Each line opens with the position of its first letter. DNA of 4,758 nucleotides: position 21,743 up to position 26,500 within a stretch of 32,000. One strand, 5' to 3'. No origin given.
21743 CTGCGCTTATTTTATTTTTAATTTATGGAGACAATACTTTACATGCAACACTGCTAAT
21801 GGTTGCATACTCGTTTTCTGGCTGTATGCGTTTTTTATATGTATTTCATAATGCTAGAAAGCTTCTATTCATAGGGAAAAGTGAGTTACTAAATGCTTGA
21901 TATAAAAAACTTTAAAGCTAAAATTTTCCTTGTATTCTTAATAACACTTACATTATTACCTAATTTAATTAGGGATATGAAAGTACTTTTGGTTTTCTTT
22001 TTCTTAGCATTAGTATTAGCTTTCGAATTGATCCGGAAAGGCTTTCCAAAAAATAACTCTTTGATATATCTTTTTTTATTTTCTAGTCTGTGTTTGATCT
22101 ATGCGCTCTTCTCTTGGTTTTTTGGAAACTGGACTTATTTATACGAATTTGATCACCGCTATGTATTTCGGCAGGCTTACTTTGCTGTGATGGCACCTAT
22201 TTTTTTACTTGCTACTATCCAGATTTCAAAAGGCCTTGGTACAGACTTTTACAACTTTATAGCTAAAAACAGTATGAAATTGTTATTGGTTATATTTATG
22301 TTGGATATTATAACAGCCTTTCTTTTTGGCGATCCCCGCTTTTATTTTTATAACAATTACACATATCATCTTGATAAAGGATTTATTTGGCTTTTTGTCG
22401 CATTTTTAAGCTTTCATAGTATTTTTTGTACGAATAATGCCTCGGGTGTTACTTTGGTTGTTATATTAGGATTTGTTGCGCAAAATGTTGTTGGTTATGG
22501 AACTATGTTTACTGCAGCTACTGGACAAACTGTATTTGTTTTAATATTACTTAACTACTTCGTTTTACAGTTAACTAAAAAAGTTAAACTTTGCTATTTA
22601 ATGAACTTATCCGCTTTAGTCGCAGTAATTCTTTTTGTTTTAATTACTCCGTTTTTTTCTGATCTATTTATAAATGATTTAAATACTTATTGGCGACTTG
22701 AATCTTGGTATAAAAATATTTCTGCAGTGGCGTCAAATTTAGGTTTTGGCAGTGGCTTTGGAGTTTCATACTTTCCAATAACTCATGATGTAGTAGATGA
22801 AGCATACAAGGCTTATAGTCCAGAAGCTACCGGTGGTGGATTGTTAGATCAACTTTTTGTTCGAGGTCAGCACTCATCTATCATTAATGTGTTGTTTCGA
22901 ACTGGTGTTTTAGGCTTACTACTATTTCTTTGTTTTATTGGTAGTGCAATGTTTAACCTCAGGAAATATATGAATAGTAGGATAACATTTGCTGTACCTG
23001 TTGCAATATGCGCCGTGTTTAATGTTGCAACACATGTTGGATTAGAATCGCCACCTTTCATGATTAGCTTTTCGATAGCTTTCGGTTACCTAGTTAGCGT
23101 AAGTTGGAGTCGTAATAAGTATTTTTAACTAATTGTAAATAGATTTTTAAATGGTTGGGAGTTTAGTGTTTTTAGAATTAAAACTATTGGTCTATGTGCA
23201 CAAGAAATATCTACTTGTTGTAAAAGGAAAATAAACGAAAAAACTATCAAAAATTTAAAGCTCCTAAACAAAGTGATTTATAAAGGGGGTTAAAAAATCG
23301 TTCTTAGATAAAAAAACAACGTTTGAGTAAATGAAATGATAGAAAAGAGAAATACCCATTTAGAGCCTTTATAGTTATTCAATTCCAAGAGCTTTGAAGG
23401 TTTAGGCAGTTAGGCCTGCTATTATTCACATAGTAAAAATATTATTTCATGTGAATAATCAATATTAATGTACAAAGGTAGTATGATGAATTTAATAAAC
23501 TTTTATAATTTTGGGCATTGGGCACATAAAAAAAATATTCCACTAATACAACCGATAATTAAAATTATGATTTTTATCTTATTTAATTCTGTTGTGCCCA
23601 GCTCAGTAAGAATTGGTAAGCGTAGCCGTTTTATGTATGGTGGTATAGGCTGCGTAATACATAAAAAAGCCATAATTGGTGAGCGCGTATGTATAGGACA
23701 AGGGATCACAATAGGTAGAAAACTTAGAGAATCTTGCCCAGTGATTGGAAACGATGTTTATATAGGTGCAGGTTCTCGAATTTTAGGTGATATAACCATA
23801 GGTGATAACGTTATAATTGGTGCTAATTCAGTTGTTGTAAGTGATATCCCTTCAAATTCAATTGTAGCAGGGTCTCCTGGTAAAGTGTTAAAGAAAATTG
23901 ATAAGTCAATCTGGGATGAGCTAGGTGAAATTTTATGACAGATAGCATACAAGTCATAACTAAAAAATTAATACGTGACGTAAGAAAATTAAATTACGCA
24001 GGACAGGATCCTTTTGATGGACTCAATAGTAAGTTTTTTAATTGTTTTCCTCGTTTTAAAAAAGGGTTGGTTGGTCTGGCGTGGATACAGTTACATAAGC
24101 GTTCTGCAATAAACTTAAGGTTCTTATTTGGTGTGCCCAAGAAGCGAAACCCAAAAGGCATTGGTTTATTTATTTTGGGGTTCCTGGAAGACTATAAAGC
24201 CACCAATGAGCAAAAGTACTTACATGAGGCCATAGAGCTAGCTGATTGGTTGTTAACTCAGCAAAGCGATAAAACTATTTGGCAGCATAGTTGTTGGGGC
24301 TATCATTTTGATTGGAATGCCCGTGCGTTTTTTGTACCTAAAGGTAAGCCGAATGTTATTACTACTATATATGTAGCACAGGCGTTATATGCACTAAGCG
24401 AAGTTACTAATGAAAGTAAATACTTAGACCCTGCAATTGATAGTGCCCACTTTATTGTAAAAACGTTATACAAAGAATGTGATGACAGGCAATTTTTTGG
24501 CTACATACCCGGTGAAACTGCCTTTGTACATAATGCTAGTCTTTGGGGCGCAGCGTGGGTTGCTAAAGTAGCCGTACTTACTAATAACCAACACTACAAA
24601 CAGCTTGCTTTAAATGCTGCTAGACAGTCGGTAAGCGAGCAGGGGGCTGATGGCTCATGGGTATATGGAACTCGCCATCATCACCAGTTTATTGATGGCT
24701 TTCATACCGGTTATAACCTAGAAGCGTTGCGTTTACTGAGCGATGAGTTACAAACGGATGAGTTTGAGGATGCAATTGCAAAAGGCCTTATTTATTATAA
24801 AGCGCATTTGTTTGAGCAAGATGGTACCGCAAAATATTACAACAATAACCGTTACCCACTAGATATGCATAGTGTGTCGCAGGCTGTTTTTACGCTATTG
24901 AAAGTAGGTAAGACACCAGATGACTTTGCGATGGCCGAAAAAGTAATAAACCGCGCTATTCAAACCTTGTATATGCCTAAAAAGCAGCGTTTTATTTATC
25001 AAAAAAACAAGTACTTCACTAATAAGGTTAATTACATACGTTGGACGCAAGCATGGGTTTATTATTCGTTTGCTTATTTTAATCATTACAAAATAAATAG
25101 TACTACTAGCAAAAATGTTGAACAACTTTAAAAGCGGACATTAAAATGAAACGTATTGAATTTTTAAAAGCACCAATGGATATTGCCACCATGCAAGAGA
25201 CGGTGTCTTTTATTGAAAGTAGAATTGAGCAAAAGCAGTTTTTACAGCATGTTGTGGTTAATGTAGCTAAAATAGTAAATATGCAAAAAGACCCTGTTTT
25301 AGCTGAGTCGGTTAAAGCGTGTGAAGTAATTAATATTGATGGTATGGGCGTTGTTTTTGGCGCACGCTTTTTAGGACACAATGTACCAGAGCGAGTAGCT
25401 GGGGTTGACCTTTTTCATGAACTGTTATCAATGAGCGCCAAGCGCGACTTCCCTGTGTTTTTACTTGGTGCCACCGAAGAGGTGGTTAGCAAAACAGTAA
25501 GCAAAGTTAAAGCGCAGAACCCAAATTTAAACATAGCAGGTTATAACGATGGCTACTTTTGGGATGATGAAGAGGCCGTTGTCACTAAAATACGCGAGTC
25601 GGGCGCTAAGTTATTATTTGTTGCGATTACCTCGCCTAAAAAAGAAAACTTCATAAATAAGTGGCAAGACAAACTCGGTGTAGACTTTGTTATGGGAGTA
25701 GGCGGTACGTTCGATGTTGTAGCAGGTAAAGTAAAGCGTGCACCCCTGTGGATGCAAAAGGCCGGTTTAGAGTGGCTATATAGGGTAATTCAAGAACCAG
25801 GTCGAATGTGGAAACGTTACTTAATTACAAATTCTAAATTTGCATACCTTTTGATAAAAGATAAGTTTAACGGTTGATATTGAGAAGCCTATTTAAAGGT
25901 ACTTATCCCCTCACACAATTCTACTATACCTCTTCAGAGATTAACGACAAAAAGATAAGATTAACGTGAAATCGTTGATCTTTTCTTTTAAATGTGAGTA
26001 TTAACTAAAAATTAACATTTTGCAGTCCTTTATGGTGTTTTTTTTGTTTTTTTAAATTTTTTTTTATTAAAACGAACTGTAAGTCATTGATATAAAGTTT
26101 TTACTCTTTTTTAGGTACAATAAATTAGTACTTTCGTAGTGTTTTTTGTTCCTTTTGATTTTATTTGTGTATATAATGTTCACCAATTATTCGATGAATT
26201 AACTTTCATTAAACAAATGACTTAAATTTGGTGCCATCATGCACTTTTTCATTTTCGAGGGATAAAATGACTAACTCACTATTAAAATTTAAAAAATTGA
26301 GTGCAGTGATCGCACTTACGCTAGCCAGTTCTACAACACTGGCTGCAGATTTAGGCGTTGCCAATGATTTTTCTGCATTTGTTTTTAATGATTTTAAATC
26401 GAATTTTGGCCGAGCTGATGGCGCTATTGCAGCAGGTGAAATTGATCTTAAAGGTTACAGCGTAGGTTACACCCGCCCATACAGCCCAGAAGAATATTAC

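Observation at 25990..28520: Stand-alone secreted choice-of-anchor-A + FG-GAP beta-propeller gene embedded in the EPS locus: a candidate matrix protein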

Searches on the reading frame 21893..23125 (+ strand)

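Call 9: search_protein_families(library=pfam, proteins=[window:21893-23125:+], max_evalue=0.001)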
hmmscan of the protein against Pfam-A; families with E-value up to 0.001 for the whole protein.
window:21893-23125:+ (411 aa): 1 family
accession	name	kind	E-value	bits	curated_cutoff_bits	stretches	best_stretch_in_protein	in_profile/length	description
PF04932.20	Wzy_C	-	8.1e-08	32.6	31.7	1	210-346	16-149/149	O-Antigen ligase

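Call 10: search_protein_families(library=ncbifam, proteins=[window:21893-23125:+], max_evalue=0.001)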
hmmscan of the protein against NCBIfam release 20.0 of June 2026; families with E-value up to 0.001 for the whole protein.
window:21893-23125:+ (411 aa): 0 families

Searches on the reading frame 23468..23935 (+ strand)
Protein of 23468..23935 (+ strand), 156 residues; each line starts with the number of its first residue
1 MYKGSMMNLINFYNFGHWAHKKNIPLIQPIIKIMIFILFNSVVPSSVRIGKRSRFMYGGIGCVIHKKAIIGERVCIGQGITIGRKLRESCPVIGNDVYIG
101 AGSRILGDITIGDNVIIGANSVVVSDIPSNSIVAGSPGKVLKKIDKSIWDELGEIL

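Call 9: search_protein_families(library=pfam, proteins=[window:23468-23935:+], max_evalue=0.001)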
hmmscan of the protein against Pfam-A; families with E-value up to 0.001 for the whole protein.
window:23468-23935:+ (156 aa): 3 families
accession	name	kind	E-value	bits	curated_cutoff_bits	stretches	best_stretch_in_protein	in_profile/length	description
PF00132.30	Hexapep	-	1.8e-15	56.3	27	1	91-123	2-34/36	Bacterial transferase hexapeptide (six repeats)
PF25084.1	LbH_EIF2B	-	5.2e-07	30.1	54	1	56-130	4-77/105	EIF2B subunit epsilon LbH domain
PF14602.12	Hexapep_2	-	0.00058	20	27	1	92-123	3-32/34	Hexapeptide repeat of succinyl-transferase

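Call 10: search_protein_families(library=ncbifam, proteins=[window:23468-23935:+], max_evalue=0.001)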
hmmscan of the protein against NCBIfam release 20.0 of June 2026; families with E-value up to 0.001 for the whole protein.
window:23468-23935:+ (156 aa): 42 families (the best 25 are shown)
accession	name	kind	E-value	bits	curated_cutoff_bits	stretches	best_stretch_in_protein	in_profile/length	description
NF041874.1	EPS_EpsC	equivalog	2.8e-30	105.2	150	1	7-143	28-166/168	serine O-acetyltransferase EpsC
TIGR01172.1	cysE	equivalog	9.6e-25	87.5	210.65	1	8-139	29-162/162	serine O-acetyltransferase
TIGR04016.1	WcaB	equivalog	1.7e-20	73.1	194.65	1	30-140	31-142/146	colanic acid biosynthesis acetyltransferase WcaB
NF007564.0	PRK10191.1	equivalog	2.4e-20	72.6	196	1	30-140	47-158/162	colanic acid biosynthesis acetyltransferase WcaB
NF008349.0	PRK11132.1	equivalog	1.4e-17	63.7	397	1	10-145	111-248/273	serine O-acetyltransferase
TIGR03570.1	NeuD_NnaD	subfamily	2.4e-15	56.7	160.8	1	36-139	107-202/202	NeuD/PglB/VioB family sugar acetyltransferase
NF007240.0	PRK09677.1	equivalog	3.4e-15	56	243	1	84-146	124-186/192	putative lipopolysaccharide biosynthesis O-acetyl transferase WbbJ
TIGR03532.1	DapD_Ac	equivalog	8.7e-15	55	231.75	1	37-147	107-217/231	2,3,4,5-tetrahydropyridine-2,6-dicarboxylate N-acetyltransferase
TIGR03308.1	phn_thr-fam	hypoth_equivalog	3.7e-12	46.5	201.65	1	91-143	109-161/204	phosphonate metabolim protein, transferase hexapeptide repeat family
NF007076.0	PRK09527.1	equivalog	6.2e-12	45.3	347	1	92-146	133-187/203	galactoside O-acetyltransferase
NF002060.0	PRK00892.1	subfamily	2.3e-11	43.4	207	1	92-148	265-322/345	UDP-3-O-(3-hydroxymyristoyl)glucosamine N-acyltransferase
TIGR01853.1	lipid_A_lpxD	equivalog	2.6e-11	43.1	242.5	1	92-146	256-310/325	UDP-3-O-(3-hydroxymyristoyl)glucosamine N-acyltransferase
NF050158.1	CarbAnhydGPos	equivalog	3.6e-11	43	250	1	72-152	69-151/172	gamma carbonic anhydrase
NF000311.1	Vat_ABCDEFH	equivalog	4.2e-11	42.8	300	1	92-151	112-172/201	Vat family streptogramin A O-acetyltransferase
NF033468.1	stregram_VatI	exception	4.5e-11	42.9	415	1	91-152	113-175/208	streptogramin A O-acetyltransferase Vat(I)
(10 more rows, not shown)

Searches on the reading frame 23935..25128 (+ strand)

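Call 9: search_protein_families(library=pfam, proteins=[window:23935-25128:+], max_evalue=0.001)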
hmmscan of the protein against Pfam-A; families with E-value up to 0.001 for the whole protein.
window:23935-25128:+ (398 aa): 1 family
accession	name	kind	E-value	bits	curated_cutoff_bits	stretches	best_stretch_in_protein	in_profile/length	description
PF07470.19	Glyco_hydro_88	-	0.00024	20.7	26.6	1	84-180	84-169/352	Glycosyl Hydrolase Family 88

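Call 10: search_protein_families(library=ncbifam, proteins=[window:23935-25128:+], max_evalue=0.001)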
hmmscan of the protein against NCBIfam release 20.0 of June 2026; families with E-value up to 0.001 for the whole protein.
window:23935-25128:+ (398 aa): 0 families

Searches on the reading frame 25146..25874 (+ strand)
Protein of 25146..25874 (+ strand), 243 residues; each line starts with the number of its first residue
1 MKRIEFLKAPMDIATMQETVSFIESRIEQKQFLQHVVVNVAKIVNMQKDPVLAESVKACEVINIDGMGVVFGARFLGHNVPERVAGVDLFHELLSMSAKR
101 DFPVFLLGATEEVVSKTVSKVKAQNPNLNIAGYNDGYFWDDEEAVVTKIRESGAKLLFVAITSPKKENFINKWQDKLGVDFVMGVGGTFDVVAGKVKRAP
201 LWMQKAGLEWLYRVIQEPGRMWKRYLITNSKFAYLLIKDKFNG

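Call 9: search_protein_families(library=pfam, proteins=[window:25146-25874:+], max_evalue=0.001)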
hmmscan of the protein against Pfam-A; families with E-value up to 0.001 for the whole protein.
window:25146-25874:+ (243 aa): 1 family
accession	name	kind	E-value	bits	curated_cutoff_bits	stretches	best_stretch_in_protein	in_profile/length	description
PF03808.19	Glyco_tran_WecG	-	8.3e-62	208.4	27.4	1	61-225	3-168/168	Glycosyl transferase WecG/TagA/CpsF family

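Call 10: search_protein_families(library=ncbifam, proteins=[window:25146-25874:+], max_evalue=0.001)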
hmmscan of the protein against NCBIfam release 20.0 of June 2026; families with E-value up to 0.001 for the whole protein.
window:25146-25874:+ (243 aa): 4 families
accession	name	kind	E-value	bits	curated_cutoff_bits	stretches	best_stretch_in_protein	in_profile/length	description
NF002980.1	PRK03692.1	equivalog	2e-49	168.2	323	1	13-225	11-226/240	lipopolysaccharide N-acetylmannosaminouronosyltransferase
NF041872.1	EPS_EpsA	equivalog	2.9e-49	167.8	500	1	6-240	20-258/265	exopolysaccharide biosynthesis glycosyltransferase EpsA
TIGR00696.1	wecG_tagA_cpsF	superfamily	2.9e-48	164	69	1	56-229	3-177/178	WecB/TagA/CpsF family glycosyltransferase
NF041710.1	UDPacetylman_taseTarA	equivalog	3.3e-39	134.9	350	1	2-238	7-242/247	N-acetylglucosaminyldiphosphoundecaprenol N-acetyl-beta-D-mannosaminyltransferase TarA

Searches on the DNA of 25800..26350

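Call 80: search_rna_families(source=window, start=25800, end=26350, threshold=evalue, max_evalue=1)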
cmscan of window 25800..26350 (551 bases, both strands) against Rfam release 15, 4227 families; matches with E-value up to 1: 2.
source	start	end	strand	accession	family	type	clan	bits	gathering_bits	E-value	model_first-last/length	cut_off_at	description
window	25951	25990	+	RF03803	MIR1886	Gene; miRNA;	-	23.7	62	0.03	1-52/52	no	MIR1886 microRNA precursor family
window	25949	25988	-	RF03803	MIR1886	Gene; miRNA;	-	18.5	62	0.73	1-52/52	no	MIR1886 microRNA precursor family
